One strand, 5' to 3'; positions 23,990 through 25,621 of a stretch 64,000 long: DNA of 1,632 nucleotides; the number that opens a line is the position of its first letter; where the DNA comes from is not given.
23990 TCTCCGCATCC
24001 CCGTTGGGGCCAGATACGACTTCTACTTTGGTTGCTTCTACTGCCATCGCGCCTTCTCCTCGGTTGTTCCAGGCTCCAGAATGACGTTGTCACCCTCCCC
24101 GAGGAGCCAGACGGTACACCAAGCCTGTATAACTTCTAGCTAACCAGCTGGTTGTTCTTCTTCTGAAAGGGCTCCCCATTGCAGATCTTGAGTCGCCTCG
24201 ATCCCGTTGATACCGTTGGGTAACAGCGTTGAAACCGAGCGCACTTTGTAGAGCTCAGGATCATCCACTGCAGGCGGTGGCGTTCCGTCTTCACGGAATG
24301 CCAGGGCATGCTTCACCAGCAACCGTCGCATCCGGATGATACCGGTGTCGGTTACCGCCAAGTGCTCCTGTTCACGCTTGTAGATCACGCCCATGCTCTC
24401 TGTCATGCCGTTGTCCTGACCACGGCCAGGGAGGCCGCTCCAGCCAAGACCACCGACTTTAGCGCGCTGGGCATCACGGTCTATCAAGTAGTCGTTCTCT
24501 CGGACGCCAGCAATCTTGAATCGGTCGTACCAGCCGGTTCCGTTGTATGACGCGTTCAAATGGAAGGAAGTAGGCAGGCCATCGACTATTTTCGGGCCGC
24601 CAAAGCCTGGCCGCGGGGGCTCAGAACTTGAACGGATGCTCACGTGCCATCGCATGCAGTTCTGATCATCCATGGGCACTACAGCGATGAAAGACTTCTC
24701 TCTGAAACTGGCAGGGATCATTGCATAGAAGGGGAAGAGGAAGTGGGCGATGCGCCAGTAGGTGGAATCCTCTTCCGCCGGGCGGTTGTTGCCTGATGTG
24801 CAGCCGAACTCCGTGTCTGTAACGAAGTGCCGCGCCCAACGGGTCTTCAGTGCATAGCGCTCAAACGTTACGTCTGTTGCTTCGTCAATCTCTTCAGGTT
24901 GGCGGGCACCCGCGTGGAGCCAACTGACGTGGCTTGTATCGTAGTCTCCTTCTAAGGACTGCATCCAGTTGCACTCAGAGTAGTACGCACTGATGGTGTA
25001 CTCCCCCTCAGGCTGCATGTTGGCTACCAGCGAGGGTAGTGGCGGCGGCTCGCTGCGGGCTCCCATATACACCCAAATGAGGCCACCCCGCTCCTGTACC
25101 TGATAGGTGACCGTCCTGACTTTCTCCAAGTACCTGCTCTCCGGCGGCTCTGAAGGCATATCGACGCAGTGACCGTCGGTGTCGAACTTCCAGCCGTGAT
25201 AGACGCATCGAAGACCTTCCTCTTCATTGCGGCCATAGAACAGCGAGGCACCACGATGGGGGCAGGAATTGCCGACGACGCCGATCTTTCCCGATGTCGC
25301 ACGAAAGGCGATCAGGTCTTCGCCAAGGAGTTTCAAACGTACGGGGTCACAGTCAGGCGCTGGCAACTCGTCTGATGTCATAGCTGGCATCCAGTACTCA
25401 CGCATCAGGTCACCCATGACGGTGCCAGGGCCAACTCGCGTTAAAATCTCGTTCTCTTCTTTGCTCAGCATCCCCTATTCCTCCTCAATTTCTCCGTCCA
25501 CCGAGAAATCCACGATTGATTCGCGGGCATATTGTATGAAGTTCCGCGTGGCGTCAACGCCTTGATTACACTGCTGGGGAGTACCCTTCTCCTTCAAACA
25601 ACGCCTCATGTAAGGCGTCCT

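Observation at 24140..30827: Five co-directional, head-to-tail Rieske oxygenase paralogs (R2-R6) with nothing else between them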

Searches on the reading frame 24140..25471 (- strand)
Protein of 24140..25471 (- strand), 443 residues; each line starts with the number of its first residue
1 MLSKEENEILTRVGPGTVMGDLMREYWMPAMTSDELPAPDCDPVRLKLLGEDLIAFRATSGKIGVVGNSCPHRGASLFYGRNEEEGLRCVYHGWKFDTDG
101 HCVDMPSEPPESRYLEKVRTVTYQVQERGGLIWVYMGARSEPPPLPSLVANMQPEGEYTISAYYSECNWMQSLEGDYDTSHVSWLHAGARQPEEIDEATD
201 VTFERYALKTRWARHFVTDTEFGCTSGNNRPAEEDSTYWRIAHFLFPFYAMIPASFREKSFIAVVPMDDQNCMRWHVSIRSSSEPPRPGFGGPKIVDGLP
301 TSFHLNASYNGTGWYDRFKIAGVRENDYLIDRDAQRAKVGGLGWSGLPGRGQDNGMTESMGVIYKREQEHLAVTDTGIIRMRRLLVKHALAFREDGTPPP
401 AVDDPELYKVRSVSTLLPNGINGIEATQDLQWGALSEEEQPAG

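Call 5: search_protein_families(library=pfam, proteins=[window:24140-25471:-])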
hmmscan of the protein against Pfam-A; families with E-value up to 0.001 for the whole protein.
window:24140-25471:- (443 aa): 2 families
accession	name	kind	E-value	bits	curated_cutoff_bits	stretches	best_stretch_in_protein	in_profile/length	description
PF19301.5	LigXa_C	-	2.9e-21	76.4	27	1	134-405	1-261/304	LigXa C-terminal domain like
PF00355.32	Rieske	-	1.5e-19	70.1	20.3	1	27-110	2-83/88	Rieske [2Fe-2S] domain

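Call 6: search_protein_families(library=ncbifam, proteins=[window:24140-25471:-])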
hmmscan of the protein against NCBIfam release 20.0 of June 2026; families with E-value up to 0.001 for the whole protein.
window:24140-25471:- (443 aa): 6 families
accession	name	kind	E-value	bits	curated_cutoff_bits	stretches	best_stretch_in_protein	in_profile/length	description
NF052579.1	BetMthstMoxSdmAMthl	equivalog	2e-18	66.5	600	1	25-143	16-135/351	4beta-methylsterol monooxygenase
TIGR03228.1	anthran_1_2_A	equivalog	5.1e-07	28.8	671.9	1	23-111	35-125/438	anthranilate 1,2-dioxygenase large subunit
NF058607.1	GlBtMonoOxGbcA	equivalog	3.2e-06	25.9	670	1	21-148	50-175/420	glycine betaine monooxygenase oxygenase subunit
NF041684.1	ant_diox_AndAc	equivalog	6.3e-06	25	750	1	54-106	73-126/418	anthranilate 1,2-dioxygenase large subunit AndAc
TIGR03229.1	benzo_1_2_benA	equivalog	1.4e-05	24.2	780.95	1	53-105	64-117/433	benzoate 1,2-dioxygenase large subunit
NF042946.1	3PPDioc_HcaE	equivalog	3.4e-05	23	830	1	49-110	59-122/450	3-phenylpropionate/cinnamic acid dioxygenase subunit alpha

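Call 31: find_related_loci(query=window:24140-25471:-, collection=genome_contigs, flank=10000)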
Query window:24140-25471:- (443 aa) in genome_contigs; peptide patterns used: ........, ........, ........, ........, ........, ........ (x = any residue, [..] = any of these).
596 stretches matched a pattern (row limit reached: there are more); 595 encode a relative of the query (tblastn E <= 1e-3); the best 80 are kept; 80 distinct loci.
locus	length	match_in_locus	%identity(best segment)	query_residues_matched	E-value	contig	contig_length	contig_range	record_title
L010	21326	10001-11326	80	1-443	0e+0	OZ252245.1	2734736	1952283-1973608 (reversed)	MAG: Dehalococcoidia bacterium isolate fb20be2c-8140-4140-b1fe-3b9480cc7f3d genome assembly, chromosome: 1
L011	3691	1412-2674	52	1-431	4e-147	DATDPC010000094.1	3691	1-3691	MAG TPA_asm: Dehalococcoidia bacterium isolate SMAG_U7910 k141_2462695, whole genome shotgun sequence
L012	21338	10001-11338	52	1-431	8e-142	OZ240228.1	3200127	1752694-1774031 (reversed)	MAG: Dehalococcoidia bacterium isolate b56f2f09-7e5b-4802-a3f6-047262c577dd genome assembly, chromosome: 1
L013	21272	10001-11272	53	1-431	1e-141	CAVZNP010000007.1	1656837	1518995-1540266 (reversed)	MAG: uncultured Chloroflexia bacterium isolate MFD05705.bin.2.48 genome assembly, contig: contig_59504, whole genome sho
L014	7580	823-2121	51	1-431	1e-141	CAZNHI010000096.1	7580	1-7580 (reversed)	MAG TPA_asm: uncultured Dehalococcoidia bacterium isolate SRP136066_co1_19 genome assembly, contig: NODE_14933_length_75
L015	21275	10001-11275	49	1-437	7e-140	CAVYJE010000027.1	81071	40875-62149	MAG: uncultured Chloroflexia bacterium isolate MFD05684.bin.2.107 genome assembly, contig: contig_85608, whole genome sh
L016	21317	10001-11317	50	1-432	1e-139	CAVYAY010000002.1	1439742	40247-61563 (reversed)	MAG: uncultured Chloroflexia bacterium isolate MFD04944.bin.2.8 genome assembly, contig: contig_26219, whole genome shot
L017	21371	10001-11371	51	1-431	2e-139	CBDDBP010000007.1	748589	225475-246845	MAG: Dehalococcoidia bacterium isolate 0d3267b5-b26e-4e58-9550-1ffed5d91a54 genome assembly, contig: contig_7, whole gen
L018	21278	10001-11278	52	1-431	2e-137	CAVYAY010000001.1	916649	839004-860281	MAG: uncultured Chloroflexia bacterium isolate MFD04944.bin.2.8 genome assembly, contig: contig_15767, whole genome shot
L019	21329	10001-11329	50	1-442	2e-137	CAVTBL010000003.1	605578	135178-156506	MAG: uncultured Chloroflexia bacterium isolate MFD02416.bin.2.180 genome assembly, contig: contig_1925, whole genome sho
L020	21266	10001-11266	52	1-431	1e-137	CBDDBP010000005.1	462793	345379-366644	MAG: Dehalococcoidia bacterium isolate 0d3267b5-b26e-4e58-9550-1ffed5d91a54 genome assembly, contig: contig_5, whole gen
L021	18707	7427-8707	49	1-439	3e-137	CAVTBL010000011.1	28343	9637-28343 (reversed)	MAG: uncultured Chloroflexia bacterium isolate MFD02416.bin.2.180 genome assembly, contig: contig_40081, whole genome sh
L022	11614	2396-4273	51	1-431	3e-137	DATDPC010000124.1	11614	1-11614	MAG TPA_asm: Dehalococcoidia bacterium isolate SMAG_U7910 k141_665207, whole genome shotgun sequence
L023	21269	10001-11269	50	1-440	2e-136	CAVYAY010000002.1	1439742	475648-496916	MAG: uncultured Chloroflexia bacterium isolate MFD04944.bin.2.8 genome assembly, contig: contig_26219, whole genome shot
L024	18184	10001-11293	51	1-438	3e-134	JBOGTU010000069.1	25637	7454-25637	MAG: Chloroflexota bacterium isolate TC-S_metabat2.bin.472 k127_342768, whole genome shotgun sequence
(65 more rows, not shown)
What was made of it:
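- On SAR202-type RHD paralogue expansion: The nearest species representatives are Dehalococcoidia and Chloroflexota MAGs (call 31).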

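Call 37: search_solved_structures(query=window:24140-25471:-, max_evalue=1e-20, show_alignments=3)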
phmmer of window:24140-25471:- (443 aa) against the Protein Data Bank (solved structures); distinct sequences matched with E-value up to 1e-20: 3.
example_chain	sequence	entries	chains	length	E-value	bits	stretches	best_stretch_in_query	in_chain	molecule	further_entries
7fhr_A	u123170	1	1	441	5.3e-80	272.6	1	1-421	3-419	Putative Phthalate 4,5-dioxygenase, subunit alpha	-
9ina_A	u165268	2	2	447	4.5e-78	266.3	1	2-420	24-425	Rieske (2Fe-2S) domain protein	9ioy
7fjl_A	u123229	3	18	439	5.7e-61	209.9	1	1-398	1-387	Rieske (2Fe-2S) domain protein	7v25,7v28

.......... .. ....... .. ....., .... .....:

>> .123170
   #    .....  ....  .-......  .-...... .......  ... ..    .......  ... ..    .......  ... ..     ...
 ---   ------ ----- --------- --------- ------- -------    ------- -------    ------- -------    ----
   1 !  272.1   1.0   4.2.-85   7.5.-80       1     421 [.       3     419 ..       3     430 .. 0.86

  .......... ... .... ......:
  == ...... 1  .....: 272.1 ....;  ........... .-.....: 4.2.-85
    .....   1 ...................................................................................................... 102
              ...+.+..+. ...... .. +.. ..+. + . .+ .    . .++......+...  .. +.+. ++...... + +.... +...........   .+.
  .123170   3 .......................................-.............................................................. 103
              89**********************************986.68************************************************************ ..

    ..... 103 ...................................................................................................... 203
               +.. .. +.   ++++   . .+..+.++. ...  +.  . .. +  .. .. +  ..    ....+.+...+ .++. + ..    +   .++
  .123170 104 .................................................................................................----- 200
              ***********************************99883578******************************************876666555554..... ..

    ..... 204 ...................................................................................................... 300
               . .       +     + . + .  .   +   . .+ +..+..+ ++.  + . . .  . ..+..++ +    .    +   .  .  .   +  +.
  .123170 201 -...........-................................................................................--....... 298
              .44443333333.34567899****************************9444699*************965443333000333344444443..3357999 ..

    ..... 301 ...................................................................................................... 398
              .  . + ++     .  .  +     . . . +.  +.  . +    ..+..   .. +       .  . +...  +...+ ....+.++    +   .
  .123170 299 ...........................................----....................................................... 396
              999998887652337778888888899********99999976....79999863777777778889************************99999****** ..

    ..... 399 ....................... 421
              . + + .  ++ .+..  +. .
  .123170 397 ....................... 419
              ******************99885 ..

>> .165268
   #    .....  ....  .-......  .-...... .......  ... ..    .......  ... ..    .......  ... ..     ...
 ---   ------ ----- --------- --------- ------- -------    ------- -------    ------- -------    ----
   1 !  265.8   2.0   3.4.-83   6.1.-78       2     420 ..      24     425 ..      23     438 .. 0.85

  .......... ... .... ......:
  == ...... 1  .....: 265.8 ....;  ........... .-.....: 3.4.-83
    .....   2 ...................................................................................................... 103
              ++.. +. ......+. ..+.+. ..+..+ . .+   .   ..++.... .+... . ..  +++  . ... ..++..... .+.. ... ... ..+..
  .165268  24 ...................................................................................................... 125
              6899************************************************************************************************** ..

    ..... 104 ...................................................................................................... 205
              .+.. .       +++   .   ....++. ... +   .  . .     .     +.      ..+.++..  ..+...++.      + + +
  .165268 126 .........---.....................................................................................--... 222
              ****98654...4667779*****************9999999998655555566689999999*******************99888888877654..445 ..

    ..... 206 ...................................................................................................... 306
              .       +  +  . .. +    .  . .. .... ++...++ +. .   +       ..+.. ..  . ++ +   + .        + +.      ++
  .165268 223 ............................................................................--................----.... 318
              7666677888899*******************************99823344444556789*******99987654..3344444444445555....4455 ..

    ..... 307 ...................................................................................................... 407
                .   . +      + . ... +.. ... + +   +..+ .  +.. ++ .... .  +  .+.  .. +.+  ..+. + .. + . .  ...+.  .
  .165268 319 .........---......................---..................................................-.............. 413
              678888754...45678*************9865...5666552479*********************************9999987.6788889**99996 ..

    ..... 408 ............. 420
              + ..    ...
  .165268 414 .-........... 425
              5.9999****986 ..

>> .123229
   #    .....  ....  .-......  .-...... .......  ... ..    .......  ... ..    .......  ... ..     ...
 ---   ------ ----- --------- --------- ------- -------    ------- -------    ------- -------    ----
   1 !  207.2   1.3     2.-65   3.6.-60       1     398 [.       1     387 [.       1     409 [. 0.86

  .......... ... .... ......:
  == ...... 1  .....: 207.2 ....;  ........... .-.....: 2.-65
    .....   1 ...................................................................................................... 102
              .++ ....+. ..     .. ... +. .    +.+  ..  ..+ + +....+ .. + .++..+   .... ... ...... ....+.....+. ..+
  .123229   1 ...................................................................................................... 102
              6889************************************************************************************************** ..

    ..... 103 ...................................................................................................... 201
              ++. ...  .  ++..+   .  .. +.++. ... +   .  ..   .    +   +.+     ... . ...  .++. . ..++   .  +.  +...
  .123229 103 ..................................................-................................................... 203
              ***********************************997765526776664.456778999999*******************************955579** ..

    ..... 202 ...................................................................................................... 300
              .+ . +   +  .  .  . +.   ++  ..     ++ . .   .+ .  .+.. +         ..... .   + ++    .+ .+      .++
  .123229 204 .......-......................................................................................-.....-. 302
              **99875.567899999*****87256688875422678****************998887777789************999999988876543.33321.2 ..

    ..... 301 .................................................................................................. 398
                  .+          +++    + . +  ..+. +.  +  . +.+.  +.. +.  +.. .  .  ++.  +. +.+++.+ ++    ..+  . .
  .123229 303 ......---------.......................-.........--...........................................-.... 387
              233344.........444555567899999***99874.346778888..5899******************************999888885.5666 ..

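Call 72: predict_structure(alignment_id=A2)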
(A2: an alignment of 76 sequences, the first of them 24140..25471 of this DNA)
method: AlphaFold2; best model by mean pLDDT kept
length: 443 residues; sequences in the alignment: 76
mean_pLDDT: 85.5   pTM: 0.87
mean pLDDT of the five models: 85.5, 84.8, 83.7, 83.6, 83.1
residues with pLDDT >= 90: 270; 70-90: 100; 50-70: 46; < 50: 27
segments of 3 or more residues with pLDDT < 50: 289-312
pLDDT, mean of each block of 10 residues (from residue 1): 95 98 98 95 96 98 98 93 93 95 90 90 96 96 90 81 94 89 68 64 77 90 94 93 96 84 97 91 58 39 35 68 89 78 71 89 93 91 98 96 93 91 86 56 49
secondary structure, 60 per line:
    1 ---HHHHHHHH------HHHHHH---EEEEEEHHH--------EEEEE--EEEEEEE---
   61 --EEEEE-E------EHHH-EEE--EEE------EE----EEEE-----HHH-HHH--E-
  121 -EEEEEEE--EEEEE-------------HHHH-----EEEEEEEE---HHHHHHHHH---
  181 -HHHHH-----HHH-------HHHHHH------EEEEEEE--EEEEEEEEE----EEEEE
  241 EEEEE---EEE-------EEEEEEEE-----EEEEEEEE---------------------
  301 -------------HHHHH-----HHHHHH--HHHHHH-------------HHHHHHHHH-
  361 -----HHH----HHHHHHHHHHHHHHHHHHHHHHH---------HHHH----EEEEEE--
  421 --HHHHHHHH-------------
elements in order: H4-11 H18-23 E27-32 E44-48 E51-57 E63-67 E81-83 E86-88 E101-104 E122-128 E131-135 H149-152 E158-165 H169-177 H182-186 H202-207 E214-220 E223-231 E236-245 E249-251 E259-266 E272-279 H314-318 H324-329 H332-337 H351-359 H373-395 H405-408 E413-418 H423-430
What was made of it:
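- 24140..25471 (-): R2, Rieske oxygenase alpha subunit (443 aa), clade C, the most divergent member. It has a roughly 24-residue insert predicted to be disordered (residues 289-312). AF2 model pLDDT 85.5 (call 72).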

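Call 76: fold_search(model_id=the predicted structure, library=pdb)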
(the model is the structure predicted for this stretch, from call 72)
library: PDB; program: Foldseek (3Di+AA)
matches with E <= 10: 985; with E <= 0.001: 184
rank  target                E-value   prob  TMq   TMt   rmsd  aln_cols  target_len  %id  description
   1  9ina                  5.3e-43  1.00  0.82  0.83   3.7       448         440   36  Crystal Structure of isophthalate dioxygenase from Comamonas testosteroni KF1 (released 2025-07-09)
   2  9ioy                  1.0e-42  1.00  0.82  0.83   4.0       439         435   36  Isophthalate dioxygenase in complex with isophthalate (released 2025-07-16)
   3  7fhr                  5.2e-41  1.00  0.82  0.83   4.0       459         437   34  Crystal Structure of a Rieske Oxygenase from Cupriavidus metallidurans (released 2021-12-15)
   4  7v25_F                6.0e-39  1.00  0.78  0.84   4.2       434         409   30  Crystal Structure of phthalate dioxygenase in complex with phthalate (released 2021-12-15)
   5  7v25_B                3.3e-38  1.00  0.80  0.83   4.2       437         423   31  Crystal Structure of phthalate dioxygenase in complex with phthalate (released 2021-12-15)
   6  7v28_F                5.6e-38  1.00  0.77  0.84   4.3       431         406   30  Crystal Structure of phthalate dioxygenase in complex with terephthalate (released 2021-12-15)
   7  7v25_E                7.5e-38  1.00  0.75  0.84   4.8       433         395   30  Crystal Structure of phthalate dioxygenase in complex with phthalate (released 2021-12-15)
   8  7v28_B                8.0e-38  1.00  0.78  0.81   3.8       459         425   30  Crystal Structure of phthalate dioxygenase in complex with terephthalate (released 2021-12-15)
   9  7fjl_F                1.1e-37  1.00  0.78  0.84   4.2       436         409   30  Crystal Structure of phthalate dioxygenase from Comamonas testosteroni KF1 (released 2021-12-15)
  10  7v25_A                1.3e-37  1.00  0.77  0.83   4.4       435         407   30  Crystal Structure of phthalate dioxygenase in complex with phthalate (released 2021-12-15)
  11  7fjl_A                1.7e-37  1.00  0.77  0.82   4.3       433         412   30  Crystal Structure of phthalate dioxygenase from Comamonas testosteroni KF1 (released 2021-12-15)
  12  7v28_A                2.3e-37  1.00  0.78  0.85   4.1       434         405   31  Crystal Structure of phthalate dioxygenase in complex with terephthalate (released 2021-12-15)
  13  7v25_D                2.3e-37  1.00  0.76  0.82   4.4       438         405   30  Crystal Structure of phthalate dioxygenase in complex with phthalate (released 2021-12-15)
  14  7v25_C                8.3e-37  1.00  0.77  0.83   4.4       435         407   31  Crystal Structure of phthalate dioxygenase in complex with phthalate (released 2021-12-15)
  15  7v28_D                9.9e-37  1.00  0.76  0.83   4.3       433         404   31  Crystal Structure of phthalate dioxygenase in complex with terephthalate (released 2021-12-15)
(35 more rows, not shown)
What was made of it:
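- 24140..25471 (-): TM-score 0.82 to 9INA, 7FHR and PDO (call 76).
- On Rieske non-haem-iron oxygenase alpha subunit, phthalate family (PF00355 + PF19301): The R2 model (pLDDT 85.5) has TM-score 0.82 to 9INA and 7FHR and 0.75-0.80 to PDO chains (calls 72, 76).
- The R2 model has TM-score 0.82 to them (call 76).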
